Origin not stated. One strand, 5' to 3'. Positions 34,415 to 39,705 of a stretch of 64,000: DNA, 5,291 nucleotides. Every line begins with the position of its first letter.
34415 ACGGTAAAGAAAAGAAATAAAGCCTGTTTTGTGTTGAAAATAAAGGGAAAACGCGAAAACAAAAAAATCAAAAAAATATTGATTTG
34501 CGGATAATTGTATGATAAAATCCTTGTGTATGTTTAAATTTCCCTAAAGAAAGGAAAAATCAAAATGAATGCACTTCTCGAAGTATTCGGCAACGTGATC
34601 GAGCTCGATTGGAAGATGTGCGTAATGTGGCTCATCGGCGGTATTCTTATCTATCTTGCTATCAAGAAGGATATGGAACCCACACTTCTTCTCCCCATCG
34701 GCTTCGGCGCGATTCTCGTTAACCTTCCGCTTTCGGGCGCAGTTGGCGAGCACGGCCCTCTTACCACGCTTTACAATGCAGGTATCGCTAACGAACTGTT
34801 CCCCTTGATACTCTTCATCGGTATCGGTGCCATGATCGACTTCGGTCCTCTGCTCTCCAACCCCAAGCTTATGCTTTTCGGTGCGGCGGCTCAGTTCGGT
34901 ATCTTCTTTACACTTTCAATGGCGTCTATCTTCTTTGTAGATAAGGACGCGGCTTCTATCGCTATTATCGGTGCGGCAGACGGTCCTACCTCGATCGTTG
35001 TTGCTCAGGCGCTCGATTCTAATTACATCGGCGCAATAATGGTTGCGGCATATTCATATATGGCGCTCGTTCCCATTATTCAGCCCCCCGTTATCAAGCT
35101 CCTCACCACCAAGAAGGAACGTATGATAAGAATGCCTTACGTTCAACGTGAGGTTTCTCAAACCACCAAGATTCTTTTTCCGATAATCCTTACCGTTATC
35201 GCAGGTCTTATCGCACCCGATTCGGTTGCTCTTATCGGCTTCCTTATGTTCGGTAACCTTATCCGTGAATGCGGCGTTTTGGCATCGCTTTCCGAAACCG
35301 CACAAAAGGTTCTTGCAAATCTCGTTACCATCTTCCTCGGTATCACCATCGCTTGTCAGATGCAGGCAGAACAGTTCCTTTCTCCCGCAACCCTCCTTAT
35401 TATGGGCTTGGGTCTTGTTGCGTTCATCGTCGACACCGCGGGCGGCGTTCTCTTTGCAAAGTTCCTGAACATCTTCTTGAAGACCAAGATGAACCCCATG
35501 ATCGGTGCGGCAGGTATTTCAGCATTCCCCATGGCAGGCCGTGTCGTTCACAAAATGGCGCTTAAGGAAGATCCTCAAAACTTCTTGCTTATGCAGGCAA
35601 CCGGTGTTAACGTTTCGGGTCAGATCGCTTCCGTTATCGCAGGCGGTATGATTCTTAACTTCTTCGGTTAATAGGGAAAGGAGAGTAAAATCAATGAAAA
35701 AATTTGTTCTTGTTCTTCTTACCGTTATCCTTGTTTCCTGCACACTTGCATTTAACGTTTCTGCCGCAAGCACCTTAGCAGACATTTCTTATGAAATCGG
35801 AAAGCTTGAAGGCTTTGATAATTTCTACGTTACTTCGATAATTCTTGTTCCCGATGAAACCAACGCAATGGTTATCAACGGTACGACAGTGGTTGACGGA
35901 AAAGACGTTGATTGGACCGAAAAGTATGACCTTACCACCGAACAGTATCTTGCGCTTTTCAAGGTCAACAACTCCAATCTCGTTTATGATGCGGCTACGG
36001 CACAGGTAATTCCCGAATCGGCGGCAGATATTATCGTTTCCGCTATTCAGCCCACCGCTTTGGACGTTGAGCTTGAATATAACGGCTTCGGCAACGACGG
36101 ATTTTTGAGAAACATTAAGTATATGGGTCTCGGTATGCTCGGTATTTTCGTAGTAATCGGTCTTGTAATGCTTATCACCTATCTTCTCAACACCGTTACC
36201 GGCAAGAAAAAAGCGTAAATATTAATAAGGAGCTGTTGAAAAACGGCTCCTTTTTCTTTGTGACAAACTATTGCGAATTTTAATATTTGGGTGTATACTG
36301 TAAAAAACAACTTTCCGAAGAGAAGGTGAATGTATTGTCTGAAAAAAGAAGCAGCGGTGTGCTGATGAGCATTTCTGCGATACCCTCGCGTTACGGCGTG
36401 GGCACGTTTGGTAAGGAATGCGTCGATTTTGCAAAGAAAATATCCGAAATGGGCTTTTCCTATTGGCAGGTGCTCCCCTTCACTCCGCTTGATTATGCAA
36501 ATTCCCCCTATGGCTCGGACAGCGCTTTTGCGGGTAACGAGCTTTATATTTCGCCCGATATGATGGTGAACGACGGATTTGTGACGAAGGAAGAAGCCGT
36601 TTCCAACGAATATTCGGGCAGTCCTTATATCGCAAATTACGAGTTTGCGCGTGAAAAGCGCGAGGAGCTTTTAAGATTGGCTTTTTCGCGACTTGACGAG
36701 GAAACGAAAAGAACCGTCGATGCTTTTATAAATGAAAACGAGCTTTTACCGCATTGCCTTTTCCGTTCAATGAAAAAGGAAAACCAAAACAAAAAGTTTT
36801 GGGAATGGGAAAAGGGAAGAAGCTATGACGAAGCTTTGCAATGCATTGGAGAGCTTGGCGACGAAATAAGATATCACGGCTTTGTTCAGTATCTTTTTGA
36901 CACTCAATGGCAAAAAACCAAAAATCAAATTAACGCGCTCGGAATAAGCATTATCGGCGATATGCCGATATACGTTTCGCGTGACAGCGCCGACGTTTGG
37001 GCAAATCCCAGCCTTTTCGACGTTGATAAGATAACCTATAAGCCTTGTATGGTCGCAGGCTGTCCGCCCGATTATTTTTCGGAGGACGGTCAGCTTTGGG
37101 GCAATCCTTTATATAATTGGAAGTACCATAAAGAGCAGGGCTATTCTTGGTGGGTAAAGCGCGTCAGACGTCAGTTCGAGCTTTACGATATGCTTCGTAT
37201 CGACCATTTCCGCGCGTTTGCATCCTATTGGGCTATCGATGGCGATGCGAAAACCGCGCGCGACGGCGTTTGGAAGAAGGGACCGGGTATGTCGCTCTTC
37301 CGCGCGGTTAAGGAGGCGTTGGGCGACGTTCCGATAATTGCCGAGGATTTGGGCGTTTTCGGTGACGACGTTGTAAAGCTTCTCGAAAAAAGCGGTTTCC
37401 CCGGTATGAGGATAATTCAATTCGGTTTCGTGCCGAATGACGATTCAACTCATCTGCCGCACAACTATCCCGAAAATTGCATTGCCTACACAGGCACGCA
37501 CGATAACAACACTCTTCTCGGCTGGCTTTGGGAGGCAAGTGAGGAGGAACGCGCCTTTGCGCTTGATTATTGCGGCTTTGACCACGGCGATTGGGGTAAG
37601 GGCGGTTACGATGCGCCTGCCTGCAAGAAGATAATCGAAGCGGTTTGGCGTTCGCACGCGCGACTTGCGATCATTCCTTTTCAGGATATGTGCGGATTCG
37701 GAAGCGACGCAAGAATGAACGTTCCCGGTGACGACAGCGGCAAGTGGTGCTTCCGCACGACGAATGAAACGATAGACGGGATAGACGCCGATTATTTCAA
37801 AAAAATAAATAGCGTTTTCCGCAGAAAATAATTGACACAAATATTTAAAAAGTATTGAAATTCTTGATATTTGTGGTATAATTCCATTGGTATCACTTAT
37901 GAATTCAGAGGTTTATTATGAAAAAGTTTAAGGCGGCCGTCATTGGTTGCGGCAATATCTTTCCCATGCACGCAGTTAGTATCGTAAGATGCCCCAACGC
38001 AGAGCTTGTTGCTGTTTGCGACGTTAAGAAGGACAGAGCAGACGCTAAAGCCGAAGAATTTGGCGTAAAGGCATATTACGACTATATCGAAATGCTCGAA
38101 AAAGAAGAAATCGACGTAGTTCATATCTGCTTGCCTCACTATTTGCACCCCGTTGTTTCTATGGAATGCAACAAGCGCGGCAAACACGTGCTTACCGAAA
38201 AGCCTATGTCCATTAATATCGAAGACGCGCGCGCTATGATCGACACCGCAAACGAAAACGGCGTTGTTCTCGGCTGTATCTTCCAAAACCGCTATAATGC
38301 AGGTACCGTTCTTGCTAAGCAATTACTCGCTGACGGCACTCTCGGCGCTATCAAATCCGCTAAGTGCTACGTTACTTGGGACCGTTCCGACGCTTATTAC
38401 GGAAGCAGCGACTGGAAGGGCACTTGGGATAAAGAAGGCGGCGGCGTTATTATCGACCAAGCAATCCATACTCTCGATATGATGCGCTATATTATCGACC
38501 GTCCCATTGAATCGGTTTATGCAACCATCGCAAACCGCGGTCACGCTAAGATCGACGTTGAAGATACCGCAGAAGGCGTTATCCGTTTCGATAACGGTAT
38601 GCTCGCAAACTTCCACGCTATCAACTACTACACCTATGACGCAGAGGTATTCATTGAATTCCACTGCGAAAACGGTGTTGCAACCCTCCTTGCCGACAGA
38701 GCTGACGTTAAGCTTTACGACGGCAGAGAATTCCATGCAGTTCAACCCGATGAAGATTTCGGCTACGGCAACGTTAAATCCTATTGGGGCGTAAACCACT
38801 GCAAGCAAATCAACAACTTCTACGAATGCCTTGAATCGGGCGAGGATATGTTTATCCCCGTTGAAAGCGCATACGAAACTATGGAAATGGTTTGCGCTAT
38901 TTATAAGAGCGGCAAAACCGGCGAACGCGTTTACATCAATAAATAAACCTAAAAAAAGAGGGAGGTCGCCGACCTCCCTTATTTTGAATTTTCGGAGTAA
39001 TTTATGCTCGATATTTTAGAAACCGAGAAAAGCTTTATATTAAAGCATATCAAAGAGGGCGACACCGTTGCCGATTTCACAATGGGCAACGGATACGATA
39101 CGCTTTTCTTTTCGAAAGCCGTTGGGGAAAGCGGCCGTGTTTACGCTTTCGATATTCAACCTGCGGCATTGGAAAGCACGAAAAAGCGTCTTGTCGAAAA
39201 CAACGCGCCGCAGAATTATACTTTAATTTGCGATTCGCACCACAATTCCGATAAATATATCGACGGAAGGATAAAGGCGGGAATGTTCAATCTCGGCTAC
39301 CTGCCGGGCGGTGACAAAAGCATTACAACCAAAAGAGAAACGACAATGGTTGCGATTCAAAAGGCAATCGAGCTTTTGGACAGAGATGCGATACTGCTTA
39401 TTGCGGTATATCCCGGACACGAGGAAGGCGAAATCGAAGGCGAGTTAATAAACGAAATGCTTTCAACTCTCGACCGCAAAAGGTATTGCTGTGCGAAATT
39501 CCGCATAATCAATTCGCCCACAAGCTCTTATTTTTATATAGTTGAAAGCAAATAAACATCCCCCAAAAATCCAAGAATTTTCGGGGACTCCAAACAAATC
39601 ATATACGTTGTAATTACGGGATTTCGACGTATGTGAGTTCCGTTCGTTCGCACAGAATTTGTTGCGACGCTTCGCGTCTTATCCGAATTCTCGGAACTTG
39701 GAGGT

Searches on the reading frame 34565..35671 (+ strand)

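Call 9: search_protein_families(library=pfam, proteins=[window:34565-35671:+])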
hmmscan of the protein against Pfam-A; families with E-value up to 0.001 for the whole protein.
window:34565-35671:+ (368 aa): 1 family
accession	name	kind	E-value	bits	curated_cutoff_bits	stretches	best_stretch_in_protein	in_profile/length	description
PF03977.18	OAD_beta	-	5e-150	499.8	31.6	1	18-367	2-349/349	Na+-transporting oxaloacetate decarboxylase beta subunit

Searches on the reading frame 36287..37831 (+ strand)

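Call 66: search_protein_families(library=pfam, proteins=[window:36287-37831:+])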
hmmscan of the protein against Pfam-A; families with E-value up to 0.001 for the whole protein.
window:36287-37831:+ (514 aa): 1 family
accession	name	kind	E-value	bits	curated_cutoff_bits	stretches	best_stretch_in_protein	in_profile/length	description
PF02446.23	Glyco_hydro_77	-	1.1e-153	512.9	25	1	27-495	1-463/465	4-alpha-glucanotransferase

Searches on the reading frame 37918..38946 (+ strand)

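Call 66: search_protein_families(library=pfam, proteins=[window:37918-38946:+])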
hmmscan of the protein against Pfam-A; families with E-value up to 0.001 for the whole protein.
window:37918-38946:+ (342 aa): 4 families
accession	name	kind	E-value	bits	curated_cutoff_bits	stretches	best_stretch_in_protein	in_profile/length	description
PF01408.29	GFO_IDH_MocA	-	3.4e-29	102.4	24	1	4-119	1-117/120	Oxidoreductase family, NAD-binding Rossmann fold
PF22725.1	GFO_IDH_MocA_C3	-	6.3e-29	100.9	27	1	133-255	4-123/124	GFO/IDH/MocA C-terminal domain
PF02894.22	GFO_IDH_MocA_C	-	5.1e-22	79.2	22.9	1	134-338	1-216/218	Oxidoreductase family, C-terminal alpha/beta domain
PF22685.1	Gal80p_C-like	-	0.00024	21.7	29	1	132-217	5-91/152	Gal80p, C-terminal domain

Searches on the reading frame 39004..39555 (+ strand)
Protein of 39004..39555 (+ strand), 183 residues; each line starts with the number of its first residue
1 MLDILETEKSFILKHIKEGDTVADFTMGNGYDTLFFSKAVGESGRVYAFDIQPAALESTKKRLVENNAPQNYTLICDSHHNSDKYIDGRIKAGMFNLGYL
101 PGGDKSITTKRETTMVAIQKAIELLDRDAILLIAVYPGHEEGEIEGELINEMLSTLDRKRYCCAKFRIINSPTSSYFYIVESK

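Call 66: search_protein_families(library=pfam, proteins=[window:39004-39555:+])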
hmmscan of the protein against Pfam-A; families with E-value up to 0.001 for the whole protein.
window:39004-39555:+ (183 aa): 6 families
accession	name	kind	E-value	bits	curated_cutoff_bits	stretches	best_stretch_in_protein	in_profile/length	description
PF06962.18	rRNA_methylase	-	4.9e-46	156.5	22.7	1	46-179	1-134/137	Putative rRNA methylase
PF13649.12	Methyltransf_25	-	4.1e-05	24.6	27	1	22-81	1-57/97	Methyltransferase domain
PF13847.12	Methyltransf_31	-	5.5e-05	23.3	27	1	16-75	1-59/145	Methyltransferase domain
PF01135.25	PCMT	-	0.00034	20.9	20.3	0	13-69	69-124/210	Protein-L-isoaspartate(D-aspartate) O-methyltransferase (PCMT)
PF01209.24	Ubie_methyltran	-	0.00035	20.4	20.1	1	14-68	43-97/233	ubiE/COQ5 methyltransferase family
PF05175.20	MTS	-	0.00066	19.8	23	0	11-72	22-83/170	Methyltransferase small domain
